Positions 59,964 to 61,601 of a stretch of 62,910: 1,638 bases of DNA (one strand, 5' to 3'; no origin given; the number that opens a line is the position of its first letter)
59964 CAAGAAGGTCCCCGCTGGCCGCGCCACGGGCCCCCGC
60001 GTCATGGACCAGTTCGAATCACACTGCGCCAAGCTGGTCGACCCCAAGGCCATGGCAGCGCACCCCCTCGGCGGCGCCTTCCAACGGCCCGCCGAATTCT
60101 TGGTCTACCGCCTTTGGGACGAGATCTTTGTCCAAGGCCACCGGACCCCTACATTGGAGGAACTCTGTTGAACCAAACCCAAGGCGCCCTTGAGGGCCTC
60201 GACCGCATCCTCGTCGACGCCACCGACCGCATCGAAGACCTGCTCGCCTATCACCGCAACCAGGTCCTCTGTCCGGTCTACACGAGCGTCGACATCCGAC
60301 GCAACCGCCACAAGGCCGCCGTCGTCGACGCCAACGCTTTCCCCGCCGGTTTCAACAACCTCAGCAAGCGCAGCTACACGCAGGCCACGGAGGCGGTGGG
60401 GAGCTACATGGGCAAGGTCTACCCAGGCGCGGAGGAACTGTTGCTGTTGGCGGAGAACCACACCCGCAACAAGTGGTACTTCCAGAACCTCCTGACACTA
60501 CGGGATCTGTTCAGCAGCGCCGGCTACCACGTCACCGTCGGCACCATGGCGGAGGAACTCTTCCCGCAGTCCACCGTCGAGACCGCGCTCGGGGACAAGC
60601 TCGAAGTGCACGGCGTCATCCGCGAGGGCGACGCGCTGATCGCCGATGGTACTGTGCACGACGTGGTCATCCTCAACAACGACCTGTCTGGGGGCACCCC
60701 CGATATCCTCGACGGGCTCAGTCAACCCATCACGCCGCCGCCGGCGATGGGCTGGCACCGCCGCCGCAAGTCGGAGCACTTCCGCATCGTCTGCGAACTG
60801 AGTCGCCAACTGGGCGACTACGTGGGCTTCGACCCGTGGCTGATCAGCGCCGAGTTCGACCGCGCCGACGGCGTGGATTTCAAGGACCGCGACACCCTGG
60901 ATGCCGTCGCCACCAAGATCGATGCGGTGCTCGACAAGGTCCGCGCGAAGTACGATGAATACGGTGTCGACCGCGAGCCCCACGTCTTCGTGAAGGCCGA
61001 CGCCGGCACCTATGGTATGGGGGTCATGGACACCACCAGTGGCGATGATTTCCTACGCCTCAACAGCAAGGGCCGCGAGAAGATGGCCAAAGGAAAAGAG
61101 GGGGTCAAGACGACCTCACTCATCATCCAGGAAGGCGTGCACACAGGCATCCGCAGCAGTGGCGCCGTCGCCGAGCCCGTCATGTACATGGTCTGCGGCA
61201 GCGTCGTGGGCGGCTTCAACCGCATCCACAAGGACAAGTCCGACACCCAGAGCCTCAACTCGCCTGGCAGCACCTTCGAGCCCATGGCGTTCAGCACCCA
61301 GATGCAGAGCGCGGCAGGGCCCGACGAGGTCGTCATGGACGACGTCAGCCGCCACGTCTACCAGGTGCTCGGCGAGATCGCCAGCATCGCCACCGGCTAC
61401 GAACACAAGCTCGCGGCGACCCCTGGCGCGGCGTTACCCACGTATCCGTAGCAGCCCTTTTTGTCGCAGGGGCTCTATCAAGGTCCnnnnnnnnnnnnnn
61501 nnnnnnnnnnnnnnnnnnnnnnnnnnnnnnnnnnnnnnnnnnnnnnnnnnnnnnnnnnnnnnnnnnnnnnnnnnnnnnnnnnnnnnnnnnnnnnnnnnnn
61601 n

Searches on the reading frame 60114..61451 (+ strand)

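Call 55: search_protein_families(library=pfam, proteins=[window:60114-61451:+])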
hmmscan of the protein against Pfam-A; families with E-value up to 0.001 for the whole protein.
window:60114-61451:+ (445 aa): 1 family
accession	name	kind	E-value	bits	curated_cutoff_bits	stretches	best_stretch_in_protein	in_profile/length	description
PF08886.16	GshA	-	3.9e-132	441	25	1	32-430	3-401/402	Glutamate-cysteine ligase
